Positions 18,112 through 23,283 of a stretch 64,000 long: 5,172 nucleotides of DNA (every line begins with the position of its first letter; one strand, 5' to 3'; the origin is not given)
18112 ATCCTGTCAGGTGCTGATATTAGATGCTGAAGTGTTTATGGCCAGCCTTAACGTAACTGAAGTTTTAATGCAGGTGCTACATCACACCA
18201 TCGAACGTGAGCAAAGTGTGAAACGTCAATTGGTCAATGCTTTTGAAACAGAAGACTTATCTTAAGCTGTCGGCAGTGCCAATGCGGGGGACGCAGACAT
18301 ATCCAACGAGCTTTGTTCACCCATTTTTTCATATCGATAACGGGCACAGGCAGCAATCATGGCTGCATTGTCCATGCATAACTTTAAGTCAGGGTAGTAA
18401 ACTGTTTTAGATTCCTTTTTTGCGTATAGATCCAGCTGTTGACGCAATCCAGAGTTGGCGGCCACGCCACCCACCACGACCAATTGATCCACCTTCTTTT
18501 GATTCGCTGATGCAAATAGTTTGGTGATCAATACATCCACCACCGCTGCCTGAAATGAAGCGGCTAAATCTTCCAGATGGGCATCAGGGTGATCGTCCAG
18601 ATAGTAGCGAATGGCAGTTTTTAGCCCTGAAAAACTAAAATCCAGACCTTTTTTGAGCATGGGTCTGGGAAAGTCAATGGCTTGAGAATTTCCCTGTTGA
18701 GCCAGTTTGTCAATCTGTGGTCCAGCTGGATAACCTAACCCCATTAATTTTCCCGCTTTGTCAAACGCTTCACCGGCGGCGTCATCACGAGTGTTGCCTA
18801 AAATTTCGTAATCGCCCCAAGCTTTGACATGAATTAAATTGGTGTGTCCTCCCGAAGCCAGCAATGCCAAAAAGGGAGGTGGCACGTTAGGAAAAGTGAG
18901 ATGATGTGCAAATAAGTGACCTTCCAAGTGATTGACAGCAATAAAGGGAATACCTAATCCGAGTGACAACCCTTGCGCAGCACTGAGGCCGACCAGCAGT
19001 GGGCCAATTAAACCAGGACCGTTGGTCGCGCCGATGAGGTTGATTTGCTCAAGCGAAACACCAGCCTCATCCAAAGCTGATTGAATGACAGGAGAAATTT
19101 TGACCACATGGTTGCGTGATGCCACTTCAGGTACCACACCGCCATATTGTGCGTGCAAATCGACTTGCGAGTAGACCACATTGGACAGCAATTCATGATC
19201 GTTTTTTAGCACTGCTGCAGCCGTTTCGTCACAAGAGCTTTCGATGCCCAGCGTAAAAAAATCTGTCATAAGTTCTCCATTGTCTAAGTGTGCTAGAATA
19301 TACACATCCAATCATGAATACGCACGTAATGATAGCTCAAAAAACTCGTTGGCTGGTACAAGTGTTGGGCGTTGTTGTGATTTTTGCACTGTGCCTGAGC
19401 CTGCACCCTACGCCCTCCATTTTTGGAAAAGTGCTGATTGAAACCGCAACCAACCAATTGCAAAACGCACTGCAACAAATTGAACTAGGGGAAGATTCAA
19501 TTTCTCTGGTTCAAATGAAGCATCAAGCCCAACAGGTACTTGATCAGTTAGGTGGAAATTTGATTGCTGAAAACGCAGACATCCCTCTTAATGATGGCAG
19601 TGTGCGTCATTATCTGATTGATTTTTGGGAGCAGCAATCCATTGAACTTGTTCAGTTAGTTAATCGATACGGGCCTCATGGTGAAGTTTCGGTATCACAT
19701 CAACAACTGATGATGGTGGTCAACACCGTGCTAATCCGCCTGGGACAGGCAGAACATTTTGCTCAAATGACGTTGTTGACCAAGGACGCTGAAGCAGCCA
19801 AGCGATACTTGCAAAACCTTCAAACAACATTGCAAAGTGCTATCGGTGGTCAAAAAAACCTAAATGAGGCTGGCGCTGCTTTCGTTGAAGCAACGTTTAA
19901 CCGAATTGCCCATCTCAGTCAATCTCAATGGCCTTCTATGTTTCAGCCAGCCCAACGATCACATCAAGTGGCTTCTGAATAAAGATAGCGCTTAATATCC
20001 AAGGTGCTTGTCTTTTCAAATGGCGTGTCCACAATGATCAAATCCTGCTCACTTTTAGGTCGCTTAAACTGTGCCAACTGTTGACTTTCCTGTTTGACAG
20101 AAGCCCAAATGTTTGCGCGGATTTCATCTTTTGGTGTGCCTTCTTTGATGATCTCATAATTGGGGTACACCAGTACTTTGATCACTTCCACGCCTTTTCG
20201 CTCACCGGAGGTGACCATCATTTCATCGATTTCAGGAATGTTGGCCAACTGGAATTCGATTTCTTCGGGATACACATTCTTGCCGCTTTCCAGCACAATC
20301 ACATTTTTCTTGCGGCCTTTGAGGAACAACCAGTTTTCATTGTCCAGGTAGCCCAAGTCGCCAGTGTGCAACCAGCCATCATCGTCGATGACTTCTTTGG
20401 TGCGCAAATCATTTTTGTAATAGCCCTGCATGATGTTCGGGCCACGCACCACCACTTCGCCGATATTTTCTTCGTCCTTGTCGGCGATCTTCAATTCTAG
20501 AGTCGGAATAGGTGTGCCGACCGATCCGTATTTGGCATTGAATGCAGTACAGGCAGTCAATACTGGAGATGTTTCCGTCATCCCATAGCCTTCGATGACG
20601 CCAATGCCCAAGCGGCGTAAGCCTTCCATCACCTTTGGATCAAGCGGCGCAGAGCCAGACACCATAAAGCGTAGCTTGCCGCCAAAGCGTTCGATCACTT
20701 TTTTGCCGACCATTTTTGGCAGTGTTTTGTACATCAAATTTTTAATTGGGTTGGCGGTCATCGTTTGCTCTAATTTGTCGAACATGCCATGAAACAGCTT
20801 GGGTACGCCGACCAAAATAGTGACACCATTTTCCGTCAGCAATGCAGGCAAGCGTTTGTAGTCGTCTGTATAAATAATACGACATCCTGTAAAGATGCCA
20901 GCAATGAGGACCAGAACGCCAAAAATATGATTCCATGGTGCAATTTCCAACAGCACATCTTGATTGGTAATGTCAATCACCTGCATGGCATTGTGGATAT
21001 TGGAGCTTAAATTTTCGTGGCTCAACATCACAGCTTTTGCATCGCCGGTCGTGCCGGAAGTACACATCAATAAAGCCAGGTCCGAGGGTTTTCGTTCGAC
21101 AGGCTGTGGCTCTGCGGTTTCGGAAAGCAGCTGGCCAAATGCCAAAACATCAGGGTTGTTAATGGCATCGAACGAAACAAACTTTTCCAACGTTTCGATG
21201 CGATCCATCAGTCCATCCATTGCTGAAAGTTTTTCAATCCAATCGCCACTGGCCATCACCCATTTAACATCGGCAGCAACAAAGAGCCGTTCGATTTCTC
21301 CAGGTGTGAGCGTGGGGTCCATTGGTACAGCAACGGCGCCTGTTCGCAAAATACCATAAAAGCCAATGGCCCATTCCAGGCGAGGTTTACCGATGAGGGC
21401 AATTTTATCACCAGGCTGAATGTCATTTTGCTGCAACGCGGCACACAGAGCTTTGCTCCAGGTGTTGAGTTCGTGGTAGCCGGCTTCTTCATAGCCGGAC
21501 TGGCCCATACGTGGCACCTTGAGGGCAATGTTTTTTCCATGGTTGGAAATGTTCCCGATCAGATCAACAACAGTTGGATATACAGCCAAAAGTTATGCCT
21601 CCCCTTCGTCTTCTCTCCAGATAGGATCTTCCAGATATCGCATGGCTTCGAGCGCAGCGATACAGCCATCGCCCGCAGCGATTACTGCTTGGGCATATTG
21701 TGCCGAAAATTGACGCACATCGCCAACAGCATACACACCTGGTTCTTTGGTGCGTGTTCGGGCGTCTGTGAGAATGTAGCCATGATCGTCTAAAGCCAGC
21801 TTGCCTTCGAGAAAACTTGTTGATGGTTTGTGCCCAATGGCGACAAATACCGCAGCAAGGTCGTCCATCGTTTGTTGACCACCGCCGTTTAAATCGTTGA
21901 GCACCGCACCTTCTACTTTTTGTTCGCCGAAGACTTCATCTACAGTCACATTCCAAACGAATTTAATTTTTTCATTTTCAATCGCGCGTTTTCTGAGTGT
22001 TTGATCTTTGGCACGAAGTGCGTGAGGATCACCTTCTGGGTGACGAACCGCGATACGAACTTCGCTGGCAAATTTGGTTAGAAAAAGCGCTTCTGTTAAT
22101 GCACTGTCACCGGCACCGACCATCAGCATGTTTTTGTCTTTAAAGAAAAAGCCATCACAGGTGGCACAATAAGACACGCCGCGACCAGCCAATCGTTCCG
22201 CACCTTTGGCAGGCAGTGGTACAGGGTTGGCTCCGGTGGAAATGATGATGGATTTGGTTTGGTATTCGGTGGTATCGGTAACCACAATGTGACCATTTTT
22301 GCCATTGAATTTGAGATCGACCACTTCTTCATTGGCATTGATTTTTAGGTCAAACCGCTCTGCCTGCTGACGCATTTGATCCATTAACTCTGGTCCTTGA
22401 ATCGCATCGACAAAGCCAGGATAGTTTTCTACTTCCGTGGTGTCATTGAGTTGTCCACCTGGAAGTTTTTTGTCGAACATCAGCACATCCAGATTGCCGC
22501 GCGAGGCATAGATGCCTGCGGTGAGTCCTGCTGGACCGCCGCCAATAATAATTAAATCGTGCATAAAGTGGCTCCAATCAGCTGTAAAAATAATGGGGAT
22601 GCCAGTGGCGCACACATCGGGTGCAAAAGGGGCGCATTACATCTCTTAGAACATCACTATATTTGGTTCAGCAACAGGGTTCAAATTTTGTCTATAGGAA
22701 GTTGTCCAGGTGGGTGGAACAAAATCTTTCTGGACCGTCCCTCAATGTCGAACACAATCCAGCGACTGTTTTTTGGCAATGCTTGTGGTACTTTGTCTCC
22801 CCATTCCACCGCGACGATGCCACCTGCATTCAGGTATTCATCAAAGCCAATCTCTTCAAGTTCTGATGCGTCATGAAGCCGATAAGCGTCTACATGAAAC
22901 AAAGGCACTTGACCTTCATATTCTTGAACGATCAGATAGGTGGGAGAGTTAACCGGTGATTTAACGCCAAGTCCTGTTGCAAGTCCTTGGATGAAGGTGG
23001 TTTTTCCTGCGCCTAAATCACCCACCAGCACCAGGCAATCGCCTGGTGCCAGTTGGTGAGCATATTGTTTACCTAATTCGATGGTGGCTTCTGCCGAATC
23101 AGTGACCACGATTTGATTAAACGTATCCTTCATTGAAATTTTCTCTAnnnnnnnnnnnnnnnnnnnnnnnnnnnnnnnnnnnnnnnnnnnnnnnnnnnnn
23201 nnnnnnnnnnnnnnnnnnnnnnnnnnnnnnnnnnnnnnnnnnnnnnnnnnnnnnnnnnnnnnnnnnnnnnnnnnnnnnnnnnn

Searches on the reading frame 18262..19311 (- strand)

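Call 21: search_protein_families(library=pfam, proteins=[window:18262-19311:-], max_evalue=0.001)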
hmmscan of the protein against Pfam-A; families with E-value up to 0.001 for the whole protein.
window:18262-19311:- (349 aa): 2 families
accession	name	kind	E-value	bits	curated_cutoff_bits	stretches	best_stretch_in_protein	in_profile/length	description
PF00814.31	TsaD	-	8.1e-96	321.2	24.8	1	40-320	1-263/264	tRNA N6-adenosine threonylcarbamoyltransferase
PF22521.2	HypF_C_2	-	1.1e-05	25.8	27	1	226-310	145-229/241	Carbamoyltransferase, Kae1-like Domain, second subdomain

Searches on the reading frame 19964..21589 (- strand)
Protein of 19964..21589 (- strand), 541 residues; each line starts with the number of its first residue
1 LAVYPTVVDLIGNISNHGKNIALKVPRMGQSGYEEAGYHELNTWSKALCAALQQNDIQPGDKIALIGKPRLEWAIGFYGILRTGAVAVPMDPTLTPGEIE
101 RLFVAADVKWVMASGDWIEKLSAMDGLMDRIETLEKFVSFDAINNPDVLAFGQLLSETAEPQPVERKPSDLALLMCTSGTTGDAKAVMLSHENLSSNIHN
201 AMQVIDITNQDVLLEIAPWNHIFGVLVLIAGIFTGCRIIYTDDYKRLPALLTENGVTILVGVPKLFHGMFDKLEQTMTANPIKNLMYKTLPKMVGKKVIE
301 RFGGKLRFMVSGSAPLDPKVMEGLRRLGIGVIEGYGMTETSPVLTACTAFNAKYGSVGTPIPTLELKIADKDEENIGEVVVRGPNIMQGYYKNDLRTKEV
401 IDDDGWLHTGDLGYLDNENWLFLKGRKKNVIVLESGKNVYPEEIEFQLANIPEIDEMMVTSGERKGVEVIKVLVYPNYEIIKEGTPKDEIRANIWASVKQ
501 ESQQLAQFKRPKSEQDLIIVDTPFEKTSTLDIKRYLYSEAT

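Call 21: search_protein_families(library=pfam, proteins=[window:19964-21589:-], max_evalue=0.001)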
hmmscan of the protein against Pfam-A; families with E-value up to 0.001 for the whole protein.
window:19964-21589:- (541 aa): 2 families
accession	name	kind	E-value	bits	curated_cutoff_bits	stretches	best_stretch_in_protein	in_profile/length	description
PF00501.34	AMP-binding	-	1.5e-75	254.8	29.9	1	25-391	16-384/384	AMP-binding enzyme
PF23562.2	AMP-binding_C_3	-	5.8e-05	23.9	20.8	1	429-534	2-105/124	AMP-binding enzyme C-terminal domain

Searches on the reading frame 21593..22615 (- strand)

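Call 21: search_protein_families(library=pfam, proteins=[window:21593-22615:-], max_evalue=0.001)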
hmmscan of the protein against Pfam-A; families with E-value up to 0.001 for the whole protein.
window:21593-22615:- (340 aa): 11 families
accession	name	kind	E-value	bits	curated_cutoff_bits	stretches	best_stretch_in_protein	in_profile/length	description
PF07992.20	Pyr_redox_2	-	1.8e-45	156.1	26.1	1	20-314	2-288/291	Pyridine nucleotide-disulphide oxidoreductase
PF13738.12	Pyr_redox_3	-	4.3e-27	95.6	30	1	70-298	76-305/305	Pyridine nucleotide-disulphide oxidoreductase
PF03486.20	HI0933_like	-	1.9e-09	37.8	50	1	20-50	2-32/244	HI0933-like protein Rossmann domain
PF00070.33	Pyr_redox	-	4.6e-09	37.1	22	1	163-239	2-79/82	Pyridine nucleotide-disulphide oxidoreductase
PF01266.30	DAO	-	6.8e-08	32.9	27.9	1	20-55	1-38/353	FAD dependent oxidoreductase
PF01946.23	Thi4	-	1.4e-07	31.5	26.2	1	13-53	11-54/235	Thi4 family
PF00890.30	FAD_binding_2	-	1.6e-07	31.3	20.4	1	20-52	1-33/414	FAD binding domain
PF13450.12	NAD_binding_8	-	1.3e-05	25.8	21.9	1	23-60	1-39/68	NAD(P)-binding Rossmann-like domain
PF01134.28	GIDA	-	0.00011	21.8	22.1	0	20-50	1-31/391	Glucose inhibited division protein A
PF12831.13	FAD_oxidored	-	0.00012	21.9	27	1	20-56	1-38/416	FAD dependent oxidoreductase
PF13434.12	Lys_Orn_oxgnase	-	0.00019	21.2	21.3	0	84-188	104-218/339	L-lysine 6-monooxygenase/L-ornithine 5-monooxygenase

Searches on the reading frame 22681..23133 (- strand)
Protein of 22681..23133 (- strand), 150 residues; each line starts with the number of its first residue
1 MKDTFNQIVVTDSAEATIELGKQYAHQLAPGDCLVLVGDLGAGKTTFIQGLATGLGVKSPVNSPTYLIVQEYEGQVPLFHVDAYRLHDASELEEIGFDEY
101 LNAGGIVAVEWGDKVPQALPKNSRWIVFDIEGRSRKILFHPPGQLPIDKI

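Call 21: search_protein_families(library=pfam, proteins=[window:22681-23133:-], max_evalue=0.001)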
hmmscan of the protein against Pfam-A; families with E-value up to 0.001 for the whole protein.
window:22681-23133:- (150 aa): 1 family
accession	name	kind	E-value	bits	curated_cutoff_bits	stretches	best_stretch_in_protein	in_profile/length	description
PF02367.23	TsaE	-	2.3e-39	134.7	26.6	1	12-129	2-119/128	Threonylcarbamoyl adenosine biosynthesis protein TsaE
